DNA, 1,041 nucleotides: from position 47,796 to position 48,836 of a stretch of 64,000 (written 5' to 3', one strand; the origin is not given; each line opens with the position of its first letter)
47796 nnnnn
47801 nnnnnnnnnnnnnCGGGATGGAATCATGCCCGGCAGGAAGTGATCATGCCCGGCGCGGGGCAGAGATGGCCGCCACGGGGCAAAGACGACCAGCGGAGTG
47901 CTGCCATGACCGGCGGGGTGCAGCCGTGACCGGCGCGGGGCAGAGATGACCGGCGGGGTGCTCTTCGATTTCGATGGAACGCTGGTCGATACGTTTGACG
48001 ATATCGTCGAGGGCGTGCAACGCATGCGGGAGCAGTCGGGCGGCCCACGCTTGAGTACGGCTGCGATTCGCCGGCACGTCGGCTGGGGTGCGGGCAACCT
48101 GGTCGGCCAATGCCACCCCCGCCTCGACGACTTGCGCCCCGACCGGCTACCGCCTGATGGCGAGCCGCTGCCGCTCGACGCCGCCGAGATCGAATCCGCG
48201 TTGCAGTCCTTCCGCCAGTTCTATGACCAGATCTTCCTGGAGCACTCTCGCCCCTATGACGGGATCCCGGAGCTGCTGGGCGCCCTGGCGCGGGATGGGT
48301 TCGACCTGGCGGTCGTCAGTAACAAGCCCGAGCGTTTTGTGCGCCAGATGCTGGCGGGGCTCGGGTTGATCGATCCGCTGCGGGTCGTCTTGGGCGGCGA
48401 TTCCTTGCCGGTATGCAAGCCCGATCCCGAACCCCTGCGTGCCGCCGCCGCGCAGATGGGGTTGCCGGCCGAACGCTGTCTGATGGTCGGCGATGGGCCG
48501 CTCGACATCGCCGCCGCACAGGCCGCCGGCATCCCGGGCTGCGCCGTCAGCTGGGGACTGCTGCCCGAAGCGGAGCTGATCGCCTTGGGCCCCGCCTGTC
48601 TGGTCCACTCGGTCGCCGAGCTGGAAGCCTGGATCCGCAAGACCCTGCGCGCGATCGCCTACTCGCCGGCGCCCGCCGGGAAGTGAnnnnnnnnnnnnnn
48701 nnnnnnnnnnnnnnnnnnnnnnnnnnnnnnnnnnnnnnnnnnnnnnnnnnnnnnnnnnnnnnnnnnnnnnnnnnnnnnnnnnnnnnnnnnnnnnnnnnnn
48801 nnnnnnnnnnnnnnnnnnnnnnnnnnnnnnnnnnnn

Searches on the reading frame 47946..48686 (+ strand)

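Call 39: search_protein_families(library=pfam, proteins=[window:47946-48686:+])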
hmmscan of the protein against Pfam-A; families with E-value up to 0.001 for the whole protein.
window:47946-48686:+ (246 aa): 4 families
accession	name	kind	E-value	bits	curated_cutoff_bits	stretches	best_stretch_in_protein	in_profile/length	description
PF13419.12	HAD_2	-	2.6e-34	119.3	23.8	1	5-201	1-178/178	Haloacid dehalogenase-like hydrolase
PF00702.32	Hydrolase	-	2.1e-30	107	26.4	1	4-195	3-191/191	haloacid dehalogenase-like hydrolase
PF12710.13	HAD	-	4.4e-13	50.5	27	1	5-191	1-188/189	haloacid dehalogenase-like hydrolase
PF13242.12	Hydrolase_like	-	9e-12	45.2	22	1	158-226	4-75/75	HAD-hyrolase-like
